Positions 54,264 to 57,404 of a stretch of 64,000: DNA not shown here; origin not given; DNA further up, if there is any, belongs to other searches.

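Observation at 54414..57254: Divergent, probably second, LeuRS with an altered leucine pocket and editing domain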

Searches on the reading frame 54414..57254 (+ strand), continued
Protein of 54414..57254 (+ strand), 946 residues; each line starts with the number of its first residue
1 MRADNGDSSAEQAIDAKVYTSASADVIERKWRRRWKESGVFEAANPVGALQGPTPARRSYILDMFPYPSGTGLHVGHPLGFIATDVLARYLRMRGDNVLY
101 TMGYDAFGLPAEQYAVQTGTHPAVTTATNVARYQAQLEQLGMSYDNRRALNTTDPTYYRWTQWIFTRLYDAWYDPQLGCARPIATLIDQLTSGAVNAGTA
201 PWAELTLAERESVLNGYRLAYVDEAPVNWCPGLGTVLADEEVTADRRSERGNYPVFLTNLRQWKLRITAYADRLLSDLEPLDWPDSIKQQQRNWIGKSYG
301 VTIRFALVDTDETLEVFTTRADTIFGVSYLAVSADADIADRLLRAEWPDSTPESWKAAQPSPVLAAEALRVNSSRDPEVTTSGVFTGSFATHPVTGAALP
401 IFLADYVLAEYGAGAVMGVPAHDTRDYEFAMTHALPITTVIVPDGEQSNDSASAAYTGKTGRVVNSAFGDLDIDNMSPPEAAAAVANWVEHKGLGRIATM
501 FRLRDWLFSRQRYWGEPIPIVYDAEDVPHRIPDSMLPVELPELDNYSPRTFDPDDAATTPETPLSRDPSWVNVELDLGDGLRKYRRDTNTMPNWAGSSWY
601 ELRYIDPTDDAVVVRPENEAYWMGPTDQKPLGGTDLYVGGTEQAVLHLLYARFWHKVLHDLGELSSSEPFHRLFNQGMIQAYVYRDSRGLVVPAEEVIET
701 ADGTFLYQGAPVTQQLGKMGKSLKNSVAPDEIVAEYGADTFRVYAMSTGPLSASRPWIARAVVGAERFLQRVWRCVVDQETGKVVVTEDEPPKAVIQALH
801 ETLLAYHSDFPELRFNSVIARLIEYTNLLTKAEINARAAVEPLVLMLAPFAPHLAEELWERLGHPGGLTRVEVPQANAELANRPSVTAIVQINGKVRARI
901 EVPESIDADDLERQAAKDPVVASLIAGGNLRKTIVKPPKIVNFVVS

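Call 26: find_encoding_contigs(protein=P0147, flank=6000, max_places=4)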
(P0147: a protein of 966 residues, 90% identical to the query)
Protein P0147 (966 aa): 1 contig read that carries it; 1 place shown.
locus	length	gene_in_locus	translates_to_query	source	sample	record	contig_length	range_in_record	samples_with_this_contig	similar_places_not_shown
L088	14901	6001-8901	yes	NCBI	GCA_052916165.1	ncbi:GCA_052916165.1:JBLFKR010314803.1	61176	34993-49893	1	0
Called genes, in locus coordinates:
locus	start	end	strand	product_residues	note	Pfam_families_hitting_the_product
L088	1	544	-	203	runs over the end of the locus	PF13523:Acetyltransf_8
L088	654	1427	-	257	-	PF11716:MDMPI_N, PF12867:DinB_2, PF08608:Wyosine_form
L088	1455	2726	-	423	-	PF07690:MFS_1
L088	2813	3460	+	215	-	PF02622:DUF179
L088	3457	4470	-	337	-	PF13593:SBF_like, PF01758:SBF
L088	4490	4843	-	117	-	-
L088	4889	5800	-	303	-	PF10738:Lpp-LpqN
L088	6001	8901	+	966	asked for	PF00133:tRNA-synt_1 (weak), PF09334:tRNA-synt_1g, PF13603:tRNA-synt_1_2, PF08264:Anticodon_1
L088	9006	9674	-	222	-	PF00106:adh_short, PF01370:Epimerase (weak), PF08659:KR, PF13561:adh_short_C2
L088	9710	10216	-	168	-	PF22381:Staph_reg_Sar_Rot (weak), PF12802:MarR_2, PF01047:MarR, PF13463:HTH_27 (weak)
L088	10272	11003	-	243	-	PF00005:ABC_tran, PF02463:SMC_N (faint), PF13555:AAA_29 (faint), PF13304:AAA_21 (faint)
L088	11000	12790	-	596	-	PF00497:SBP_bac_3, PF00528:BPD_transp_1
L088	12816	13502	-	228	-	PF00392:GntR, PF07729:FCD (weak)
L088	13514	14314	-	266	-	PF00296:Bac_luciferase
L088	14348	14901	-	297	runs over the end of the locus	PF00561:Abhydrolase_1, PF12146:Hydrolase_4 (faint), PF12697:Abhydrolase_6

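Call 38: find_encoding_contigs(protein=P0209, flank=3000, max_places=3)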
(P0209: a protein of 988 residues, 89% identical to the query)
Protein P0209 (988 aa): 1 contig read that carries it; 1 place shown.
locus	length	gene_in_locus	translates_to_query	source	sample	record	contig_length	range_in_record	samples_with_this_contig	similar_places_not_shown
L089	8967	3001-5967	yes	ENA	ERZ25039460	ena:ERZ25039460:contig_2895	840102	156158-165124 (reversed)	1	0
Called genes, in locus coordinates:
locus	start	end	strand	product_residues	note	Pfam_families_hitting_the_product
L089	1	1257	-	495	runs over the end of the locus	PF07690:MFS_1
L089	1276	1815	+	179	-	PF02622:DUF179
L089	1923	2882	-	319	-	-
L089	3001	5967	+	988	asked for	PF00133:tRNA-synt_1 (weak), PF09334:tRNA-synt_1g, PF13603:tRNA-synt_1_2, PF08264:Anticodon_1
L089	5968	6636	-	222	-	PF00106:adh_short, PF01370:Epimerase, PF08659:KR, PF13460:NAD_binding_10 (weak), PF13561:adh_short_C2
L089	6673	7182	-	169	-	PF12802:MarR_2, PF22381:Staph_reg_Sar_Rot (weak), PF01047:MarR, PF13463:HTH_27 (weak)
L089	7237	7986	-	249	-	PF00005:ABC_tran, PF02463:SMC_N (faint), PF13191:AAA_16 (faint), PF13401:AAA_22 (faint), PF13304:AAA_21 (faint)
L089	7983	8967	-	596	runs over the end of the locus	PF00497:SBP_bac_3, PF00528:BPD_transp_1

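Call 39: find_encoding_contigs(protein=P0134, flank=3000, max_places=3)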
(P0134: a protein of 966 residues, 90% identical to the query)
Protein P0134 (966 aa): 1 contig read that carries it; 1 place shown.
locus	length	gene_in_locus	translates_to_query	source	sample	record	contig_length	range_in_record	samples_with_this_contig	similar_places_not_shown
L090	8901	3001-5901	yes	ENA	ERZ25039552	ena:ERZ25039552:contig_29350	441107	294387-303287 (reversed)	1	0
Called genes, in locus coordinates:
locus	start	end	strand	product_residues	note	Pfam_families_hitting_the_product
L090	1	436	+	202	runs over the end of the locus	PF02622:DUF179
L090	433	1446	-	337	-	PF13593:SBF_like, PF01758:SBF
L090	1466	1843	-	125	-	-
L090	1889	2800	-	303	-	PF10738:Lpp-LpqN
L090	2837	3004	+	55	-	-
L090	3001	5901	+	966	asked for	PF00133:tRNA-synt_1 (weak), PF09334:tRNA-synt_1g, PF13603:tRNA-synt_1_2, PF08264:Anticodon_1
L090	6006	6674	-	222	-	PF00106:adh_short, PF01370:Epimerase (weak), PF08659:KR, PF13561:adh_short_C2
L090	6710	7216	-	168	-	PF22381:Staph_reg_Sar_Rot (weak), PF12802:MarR_2, PF01047:MarR, PF13463:HTH_27 (weak)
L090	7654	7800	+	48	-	-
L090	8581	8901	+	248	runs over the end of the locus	PF00106:adh_short, PF08659:KR, PF23441:SDR, PF13561:adh_short_C2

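Call 45: search_dna_similar(query=window:54414-57254:+, collection=plasmids, mode=protein, max_rows=25, max_evalue=1e-50)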
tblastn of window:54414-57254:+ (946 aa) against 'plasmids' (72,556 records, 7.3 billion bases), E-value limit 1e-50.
Records with a match: 76; places in all: 76; records where one place covers at least 80% of the query: 70.
Best place of each record, by identity: <60% 76.
By first word of the organism name: Escherichia 8; Agrobacterium 6; Rhizobium 5; Sinorhizobium 5; Acinetobacter 4; Pasteurella 3; Klebsiella 3; Bacillus 2; Listeria 2; Proteus 2; and 34 more.
By predicted mobility (MOB-suite, as given by PLSDB): non-mobilizable 56; conjugative 14; mobilizable 6.
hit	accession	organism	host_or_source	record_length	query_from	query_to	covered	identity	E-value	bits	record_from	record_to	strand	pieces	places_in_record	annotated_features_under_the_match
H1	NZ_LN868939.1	Nocardia farcinica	not known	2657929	9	944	99%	54.3%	0e+0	974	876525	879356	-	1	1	none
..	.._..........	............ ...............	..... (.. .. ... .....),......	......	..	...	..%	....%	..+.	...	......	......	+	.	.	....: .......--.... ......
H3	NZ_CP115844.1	Agrobacterium tumefaciens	willow,cell culture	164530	27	945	97%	43.9%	0e+0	716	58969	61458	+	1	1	leuS: leucine--tRNA ligase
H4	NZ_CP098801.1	Rhizobium anhuiense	Trifolium dubium,Cell culture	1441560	27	944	97%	43.6%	0e+0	688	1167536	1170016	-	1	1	record has no annotation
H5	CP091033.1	Sinorhizobium sp. B11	soybean,TY,soil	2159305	27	945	97%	43.2%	0e+0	716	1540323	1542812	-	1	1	leuS: leucine--tRNA ligase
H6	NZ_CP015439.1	Anoxybacillus amylolyticus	Microbial isolate,soil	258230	27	946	97%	42.5%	0e+0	700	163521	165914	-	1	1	leuS: leucine--tRNA ligase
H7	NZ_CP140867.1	Rhizobium leguminosarum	Trifolium pratense,whole organism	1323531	27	945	97%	42.4%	0e+0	693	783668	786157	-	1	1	record has no annotation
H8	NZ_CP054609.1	Paenibacillus cellulosilyticus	cell culture,soil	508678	26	946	97%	42.2%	0e+0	661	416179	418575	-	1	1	leuS: leucine--tRNA ligase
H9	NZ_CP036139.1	Bacillus mycoides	cell culture,soil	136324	27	946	97%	42.2%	0e+0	691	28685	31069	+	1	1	leuS: leucine--tRNA ligase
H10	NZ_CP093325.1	Bacillus sp. N5-665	whole organism,peat soil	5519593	27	946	97%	42.0%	0e+0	685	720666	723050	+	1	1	none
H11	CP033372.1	Limosilactobacillus fermentum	Cow,cell culture,Fresh milk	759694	27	946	97%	41.4%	0e+0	659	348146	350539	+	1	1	leucine--tRNA ligase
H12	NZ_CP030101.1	Listeria monocytogenes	Environment,water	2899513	27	946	97%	40.9%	0e+0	663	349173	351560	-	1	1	none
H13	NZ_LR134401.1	Listeria monocytogenes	Homo sapiens,Vein blood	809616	27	946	97%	40.9%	0e+0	649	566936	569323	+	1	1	leuS: leucine--tRNA ligase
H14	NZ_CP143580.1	Enterococcus faecalis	Homo sapiens,bacterial isolate,sonicate ...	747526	27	946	97%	40.5%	0e+0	656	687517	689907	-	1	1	leuS: leucine--tRNA ligase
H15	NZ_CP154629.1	Acetoanaerobium noterae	cell culture,Sludge of a digestion ...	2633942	27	945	97%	37.8%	0e+0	588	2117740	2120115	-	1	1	none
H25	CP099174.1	Escherichia coli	culture,Pooled soil sample collected ...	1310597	27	945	97%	35.7%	2e-152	506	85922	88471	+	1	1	leuS: leucine--tRNA ligase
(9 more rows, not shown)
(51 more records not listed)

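Call 46: list_cluster_members(proteins=[P0200, P0184, P0126, P0130, P0139, P0203, P0216, P0221, P0208, P0213])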
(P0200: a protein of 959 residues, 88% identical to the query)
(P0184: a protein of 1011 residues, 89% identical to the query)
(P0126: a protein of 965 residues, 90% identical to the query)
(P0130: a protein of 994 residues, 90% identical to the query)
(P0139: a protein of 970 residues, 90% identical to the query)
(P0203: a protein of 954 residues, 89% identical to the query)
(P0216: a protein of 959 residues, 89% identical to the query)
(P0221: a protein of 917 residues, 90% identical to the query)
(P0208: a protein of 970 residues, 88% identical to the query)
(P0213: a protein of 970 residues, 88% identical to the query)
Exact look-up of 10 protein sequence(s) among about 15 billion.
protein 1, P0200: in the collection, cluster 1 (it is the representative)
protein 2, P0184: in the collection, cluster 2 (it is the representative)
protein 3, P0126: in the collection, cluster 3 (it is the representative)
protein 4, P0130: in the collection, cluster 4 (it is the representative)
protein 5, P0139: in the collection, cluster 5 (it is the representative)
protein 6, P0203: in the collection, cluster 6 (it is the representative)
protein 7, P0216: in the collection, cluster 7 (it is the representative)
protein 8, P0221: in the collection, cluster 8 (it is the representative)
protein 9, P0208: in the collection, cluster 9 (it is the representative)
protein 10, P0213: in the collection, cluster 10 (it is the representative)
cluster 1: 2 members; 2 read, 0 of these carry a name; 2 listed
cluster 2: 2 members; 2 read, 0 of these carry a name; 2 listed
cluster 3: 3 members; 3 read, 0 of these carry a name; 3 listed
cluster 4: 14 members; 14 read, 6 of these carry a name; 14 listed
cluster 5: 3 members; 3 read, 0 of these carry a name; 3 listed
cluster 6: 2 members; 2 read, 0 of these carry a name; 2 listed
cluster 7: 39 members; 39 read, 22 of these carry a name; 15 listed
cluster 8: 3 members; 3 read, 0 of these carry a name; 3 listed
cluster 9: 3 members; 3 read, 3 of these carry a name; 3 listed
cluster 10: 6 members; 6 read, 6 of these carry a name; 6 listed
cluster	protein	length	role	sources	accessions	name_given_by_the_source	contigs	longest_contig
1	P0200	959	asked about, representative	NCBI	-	-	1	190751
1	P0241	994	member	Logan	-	-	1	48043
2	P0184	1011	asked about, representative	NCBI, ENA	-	-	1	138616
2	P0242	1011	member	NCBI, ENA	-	-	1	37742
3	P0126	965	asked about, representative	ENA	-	-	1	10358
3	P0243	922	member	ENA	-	-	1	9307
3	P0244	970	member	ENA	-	-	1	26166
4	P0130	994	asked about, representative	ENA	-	-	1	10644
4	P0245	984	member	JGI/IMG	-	leucyl-tRNA synthetase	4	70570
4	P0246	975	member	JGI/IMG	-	leucyl-tRNA synthetase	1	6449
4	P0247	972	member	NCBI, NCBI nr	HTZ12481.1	MAG TPA: leucine--tRNA ligase [Mycobacterium sp.] | leucine--tRNA ligase [Mycobacterium sp.]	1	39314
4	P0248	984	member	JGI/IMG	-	leucyl-tRNA synthetase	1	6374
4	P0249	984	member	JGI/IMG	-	leucyl-tRNA synthetase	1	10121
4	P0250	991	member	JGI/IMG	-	leucyl-tRNA synthetase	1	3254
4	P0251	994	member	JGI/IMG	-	-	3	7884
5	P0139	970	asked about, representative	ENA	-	-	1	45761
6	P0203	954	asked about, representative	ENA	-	-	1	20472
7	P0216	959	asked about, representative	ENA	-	-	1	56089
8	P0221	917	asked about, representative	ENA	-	-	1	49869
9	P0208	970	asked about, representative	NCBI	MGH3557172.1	MAG: leucine--tRNA ligase [Mycobacterium sp.]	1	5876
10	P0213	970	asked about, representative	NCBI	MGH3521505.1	MAG: leucine--tRNA ligase [Mycobacterium sp.]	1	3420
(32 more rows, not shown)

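Call 47: get_annotated_region(hit=H25, flank=200)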
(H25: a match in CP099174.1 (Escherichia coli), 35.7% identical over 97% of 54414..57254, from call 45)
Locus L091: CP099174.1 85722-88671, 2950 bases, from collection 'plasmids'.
description: Escherichia coli strain RHB23-SO-C02 plasmid unnamed1, complete sequence
organism: Escherichia coli (NCBI taxid 562)
taxonomy: Bacteria; Pseudomonadota; Gammaproteobacteria; Enterobacterales; Enterobacteriaceae; Escherichia; Escherichia coli
host: -; source: culture,Pooled soil sample collected from floor of sheep farm; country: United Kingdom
typing (MOB-suite, as given by PLSDB): non-mobilizable
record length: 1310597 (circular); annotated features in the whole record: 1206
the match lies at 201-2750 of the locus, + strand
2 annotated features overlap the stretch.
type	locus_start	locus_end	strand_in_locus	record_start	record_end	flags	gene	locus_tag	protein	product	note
CDS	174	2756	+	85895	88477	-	leuS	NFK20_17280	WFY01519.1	leucine--tRNA ligase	-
CDS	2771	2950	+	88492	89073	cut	lptE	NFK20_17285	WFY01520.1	LPS assembly lipoprotein LptE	-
